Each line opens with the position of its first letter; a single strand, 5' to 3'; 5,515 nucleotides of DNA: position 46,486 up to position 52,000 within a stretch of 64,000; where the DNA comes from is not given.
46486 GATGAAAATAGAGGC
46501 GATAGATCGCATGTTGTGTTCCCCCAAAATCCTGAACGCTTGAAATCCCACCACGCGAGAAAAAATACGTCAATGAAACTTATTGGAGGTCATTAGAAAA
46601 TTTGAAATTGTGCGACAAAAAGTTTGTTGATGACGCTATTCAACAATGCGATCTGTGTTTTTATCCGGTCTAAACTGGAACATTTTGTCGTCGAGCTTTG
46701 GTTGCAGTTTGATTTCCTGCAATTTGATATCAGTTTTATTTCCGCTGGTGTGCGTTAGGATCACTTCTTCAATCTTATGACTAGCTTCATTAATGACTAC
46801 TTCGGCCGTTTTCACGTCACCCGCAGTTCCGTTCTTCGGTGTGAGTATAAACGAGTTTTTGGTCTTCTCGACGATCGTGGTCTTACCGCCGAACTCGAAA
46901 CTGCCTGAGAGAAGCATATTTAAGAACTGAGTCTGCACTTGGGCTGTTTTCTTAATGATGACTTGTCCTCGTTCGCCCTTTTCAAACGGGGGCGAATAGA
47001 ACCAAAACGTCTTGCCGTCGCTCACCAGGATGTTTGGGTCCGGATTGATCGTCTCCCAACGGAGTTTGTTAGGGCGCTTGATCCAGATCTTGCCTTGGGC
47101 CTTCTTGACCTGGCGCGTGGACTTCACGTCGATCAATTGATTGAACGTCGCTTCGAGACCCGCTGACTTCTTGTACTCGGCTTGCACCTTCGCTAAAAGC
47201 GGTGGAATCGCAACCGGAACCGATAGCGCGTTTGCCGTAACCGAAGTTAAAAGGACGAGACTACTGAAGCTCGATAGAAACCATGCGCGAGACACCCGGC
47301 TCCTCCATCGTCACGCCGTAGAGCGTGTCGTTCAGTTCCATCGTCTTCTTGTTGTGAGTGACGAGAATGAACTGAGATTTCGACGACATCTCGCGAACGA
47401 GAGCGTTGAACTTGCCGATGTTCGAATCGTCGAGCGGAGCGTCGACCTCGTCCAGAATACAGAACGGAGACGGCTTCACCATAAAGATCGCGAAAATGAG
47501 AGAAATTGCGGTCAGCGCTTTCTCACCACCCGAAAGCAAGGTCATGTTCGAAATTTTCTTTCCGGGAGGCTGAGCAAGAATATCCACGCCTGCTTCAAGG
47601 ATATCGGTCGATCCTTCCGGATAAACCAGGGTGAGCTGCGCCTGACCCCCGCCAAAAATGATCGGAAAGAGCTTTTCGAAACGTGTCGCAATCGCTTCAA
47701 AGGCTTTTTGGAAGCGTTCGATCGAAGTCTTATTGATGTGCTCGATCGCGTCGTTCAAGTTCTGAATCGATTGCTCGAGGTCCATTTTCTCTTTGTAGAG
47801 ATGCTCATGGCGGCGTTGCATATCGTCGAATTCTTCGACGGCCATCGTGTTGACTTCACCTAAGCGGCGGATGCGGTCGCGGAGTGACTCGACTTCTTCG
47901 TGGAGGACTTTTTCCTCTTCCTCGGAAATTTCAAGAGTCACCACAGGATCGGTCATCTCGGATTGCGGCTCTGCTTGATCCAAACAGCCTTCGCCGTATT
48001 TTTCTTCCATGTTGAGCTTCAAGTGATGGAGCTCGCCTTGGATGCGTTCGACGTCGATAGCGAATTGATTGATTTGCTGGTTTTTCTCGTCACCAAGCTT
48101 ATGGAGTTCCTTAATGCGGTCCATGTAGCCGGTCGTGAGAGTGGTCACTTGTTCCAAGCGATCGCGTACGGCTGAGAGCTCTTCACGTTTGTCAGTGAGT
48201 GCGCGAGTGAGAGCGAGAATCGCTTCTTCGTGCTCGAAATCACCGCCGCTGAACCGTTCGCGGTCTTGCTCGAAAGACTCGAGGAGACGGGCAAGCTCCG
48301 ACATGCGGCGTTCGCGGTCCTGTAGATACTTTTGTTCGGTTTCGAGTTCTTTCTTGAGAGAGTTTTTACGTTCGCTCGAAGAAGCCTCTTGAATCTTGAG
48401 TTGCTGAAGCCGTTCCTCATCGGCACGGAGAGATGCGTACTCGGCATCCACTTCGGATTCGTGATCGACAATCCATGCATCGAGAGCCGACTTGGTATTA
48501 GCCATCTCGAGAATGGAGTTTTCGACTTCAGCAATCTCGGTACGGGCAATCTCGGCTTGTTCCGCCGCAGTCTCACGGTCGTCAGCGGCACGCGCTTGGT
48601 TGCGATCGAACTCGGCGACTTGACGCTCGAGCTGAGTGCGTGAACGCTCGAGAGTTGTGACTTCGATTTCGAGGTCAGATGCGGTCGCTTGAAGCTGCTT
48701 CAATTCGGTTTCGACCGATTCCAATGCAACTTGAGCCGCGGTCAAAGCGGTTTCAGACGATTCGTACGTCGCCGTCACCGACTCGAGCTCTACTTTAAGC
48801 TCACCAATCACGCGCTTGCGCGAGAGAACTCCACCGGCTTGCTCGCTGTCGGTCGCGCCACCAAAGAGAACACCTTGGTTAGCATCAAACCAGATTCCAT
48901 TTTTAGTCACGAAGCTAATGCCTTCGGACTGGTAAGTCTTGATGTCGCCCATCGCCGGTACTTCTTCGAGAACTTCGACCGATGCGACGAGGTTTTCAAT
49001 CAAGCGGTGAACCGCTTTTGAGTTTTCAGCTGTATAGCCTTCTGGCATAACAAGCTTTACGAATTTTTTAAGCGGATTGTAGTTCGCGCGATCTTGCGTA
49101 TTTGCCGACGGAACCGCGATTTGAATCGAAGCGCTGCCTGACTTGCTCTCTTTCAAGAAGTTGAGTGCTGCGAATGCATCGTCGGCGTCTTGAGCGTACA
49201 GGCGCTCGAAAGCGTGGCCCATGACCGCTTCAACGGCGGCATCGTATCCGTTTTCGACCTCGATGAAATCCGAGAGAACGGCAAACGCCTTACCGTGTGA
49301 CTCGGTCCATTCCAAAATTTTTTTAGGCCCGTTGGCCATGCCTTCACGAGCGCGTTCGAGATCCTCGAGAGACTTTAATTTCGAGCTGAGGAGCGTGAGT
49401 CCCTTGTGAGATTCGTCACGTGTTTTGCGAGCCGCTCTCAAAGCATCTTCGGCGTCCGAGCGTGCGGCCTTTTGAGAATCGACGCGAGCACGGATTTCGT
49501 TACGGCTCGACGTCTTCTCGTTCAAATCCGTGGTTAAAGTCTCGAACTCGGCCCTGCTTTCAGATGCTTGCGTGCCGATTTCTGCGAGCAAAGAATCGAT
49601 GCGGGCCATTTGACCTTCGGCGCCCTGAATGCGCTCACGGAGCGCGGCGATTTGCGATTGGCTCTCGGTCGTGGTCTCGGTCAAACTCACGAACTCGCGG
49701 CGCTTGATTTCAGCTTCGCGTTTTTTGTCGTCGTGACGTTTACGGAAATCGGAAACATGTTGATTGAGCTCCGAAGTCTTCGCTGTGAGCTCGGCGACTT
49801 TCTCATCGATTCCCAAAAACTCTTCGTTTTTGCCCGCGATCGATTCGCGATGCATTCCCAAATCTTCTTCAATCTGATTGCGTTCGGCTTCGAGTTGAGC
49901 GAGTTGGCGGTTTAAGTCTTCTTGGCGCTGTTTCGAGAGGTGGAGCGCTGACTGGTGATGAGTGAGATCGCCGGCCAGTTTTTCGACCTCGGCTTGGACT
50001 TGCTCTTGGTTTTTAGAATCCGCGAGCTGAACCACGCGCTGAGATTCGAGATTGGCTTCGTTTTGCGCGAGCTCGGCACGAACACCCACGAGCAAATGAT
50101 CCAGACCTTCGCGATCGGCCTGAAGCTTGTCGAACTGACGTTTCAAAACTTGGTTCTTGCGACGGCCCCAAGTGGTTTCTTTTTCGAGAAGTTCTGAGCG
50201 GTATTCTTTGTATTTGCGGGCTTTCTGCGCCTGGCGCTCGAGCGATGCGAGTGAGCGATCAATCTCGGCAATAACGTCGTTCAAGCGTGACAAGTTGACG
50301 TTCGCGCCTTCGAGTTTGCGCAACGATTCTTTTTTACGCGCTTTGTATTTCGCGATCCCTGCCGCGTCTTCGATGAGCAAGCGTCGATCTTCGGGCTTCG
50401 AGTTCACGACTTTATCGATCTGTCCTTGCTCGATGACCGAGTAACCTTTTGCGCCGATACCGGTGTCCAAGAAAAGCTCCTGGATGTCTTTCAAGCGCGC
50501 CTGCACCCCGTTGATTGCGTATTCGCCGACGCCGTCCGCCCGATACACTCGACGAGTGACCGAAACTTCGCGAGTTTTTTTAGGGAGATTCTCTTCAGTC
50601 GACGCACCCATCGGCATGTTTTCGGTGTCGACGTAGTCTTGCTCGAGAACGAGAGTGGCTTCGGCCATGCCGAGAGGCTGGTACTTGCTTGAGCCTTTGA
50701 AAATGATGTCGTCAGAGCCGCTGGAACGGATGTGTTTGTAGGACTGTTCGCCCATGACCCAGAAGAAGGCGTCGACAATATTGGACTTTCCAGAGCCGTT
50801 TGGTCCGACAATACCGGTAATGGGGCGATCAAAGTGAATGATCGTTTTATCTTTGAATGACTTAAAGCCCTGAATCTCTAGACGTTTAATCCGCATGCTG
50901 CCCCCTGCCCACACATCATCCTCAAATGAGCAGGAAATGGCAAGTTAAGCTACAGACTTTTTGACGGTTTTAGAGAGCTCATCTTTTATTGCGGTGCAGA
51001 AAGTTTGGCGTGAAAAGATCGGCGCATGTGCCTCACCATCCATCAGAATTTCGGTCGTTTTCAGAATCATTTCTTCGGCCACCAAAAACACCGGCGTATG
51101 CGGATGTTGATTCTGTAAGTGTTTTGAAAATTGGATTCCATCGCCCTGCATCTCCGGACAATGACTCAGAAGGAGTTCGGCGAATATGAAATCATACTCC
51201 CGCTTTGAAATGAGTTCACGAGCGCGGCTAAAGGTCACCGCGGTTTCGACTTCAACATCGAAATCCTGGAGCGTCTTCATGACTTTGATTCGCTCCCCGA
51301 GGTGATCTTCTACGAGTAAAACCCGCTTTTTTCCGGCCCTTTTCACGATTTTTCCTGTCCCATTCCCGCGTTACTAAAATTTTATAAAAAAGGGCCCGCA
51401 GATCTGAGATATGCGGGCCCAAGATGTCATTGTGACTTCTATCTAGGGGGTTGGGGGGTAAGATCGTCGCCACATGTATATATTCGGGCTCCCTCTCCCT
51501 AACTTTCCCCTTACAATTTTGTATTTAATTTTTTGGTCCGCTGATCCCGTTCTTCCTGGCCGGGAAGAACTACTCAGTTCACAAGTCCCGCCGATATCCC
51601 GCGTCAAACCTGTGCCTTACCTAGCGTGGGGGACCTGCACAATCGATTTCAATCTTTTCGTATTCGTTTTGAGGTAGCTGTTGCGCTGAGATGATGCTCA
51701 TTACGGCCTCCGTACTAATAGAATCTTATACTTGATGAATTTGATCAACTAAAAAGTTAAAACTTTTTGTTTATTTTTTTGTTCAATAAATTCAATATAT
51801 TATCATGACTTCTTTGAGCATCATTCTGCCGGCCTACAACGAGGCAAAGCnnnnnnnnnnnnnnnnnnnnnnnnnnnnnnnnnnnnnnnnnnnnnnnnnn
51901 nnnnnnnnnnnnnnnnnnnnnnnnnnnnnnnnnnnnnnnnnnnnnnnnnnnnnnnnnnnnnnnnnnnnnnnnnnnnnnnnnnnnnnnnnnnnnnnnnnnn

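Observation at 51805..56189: Two-gene periplasmic glycosylation module: Dpm1/ArnC-like GT2 translationally coupled to a giant ArnT/PMT-like GT-C fused to a novel repeat domain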

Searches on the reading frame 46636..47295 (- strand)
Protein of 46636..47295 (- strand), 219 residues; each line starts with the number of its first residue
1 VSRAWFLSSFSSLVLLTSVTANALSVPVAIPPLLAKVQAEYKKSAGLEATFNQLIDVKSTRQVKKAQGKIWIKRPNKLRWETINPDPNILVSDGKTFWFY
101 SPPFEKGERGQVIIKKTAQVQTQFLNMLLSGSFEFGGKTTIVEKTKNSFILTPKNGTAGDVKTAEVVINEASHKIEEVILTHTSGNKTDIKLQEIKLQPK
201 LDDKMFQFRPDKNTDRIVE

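Call 23: search_protein_families(library=pfam, proteins=[window:46636-47295:-], max_evalue=0.01)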
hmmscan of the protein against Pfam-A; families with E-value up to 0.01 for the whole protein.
window:46636-47295:- (219 aa): 2 families
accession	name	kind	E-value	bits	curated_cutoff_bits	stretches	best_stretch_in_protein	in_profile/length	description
PF03548.22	LolA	-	8.4e-30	104.1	23.6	1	43-208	2-164/165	Outer membrane lipoprotein carrier protein LolA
PF09865.15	DUF2092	-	4.3e-05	23.4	21.2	0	50-102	25-77/212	Predicted periplasmic protein (DUF2092)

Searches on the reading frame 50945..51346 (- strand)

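Call 23: search_protein_families(library=pfam, proteins=[window:50945-51346:-], max_evalue=0.01)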
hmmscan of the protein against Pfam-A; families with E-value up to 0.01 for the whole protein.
window:50945-51346:- (133 aa): 1 family
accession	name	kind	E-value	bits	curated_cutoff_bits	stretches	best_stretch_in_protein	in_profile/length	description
PF00072.30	Response_reg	-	9.1e-09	35.9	30.2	1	9-104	1-91/111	Response regulator receiver domain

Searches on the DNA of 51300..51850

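Call 71: search_rna_families(source=window, start=51300, end=51850, threshold=evalue, max_evalue=1)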
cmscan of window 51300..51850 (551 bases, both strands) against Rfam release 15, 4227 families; matches with E-value up to 1: 3.
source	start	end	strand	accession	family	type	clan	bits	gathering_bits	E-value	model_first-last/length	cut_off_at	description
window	51383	51461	+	RF02632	Hrs10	Gene; sRNA;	-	23.4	108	0.0081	1-148/148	no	Hfq-regulated sRNA 10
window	51310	51427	-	RF00516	ylbH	Cis-reg; leader;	-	22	50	0.018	1-122/122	no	ylbH leader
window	51387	51484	-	RF02232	sX13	Gene; sRNA;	-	17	50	0.78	1-115/115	no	Xanthomonadaceae sRNA sX13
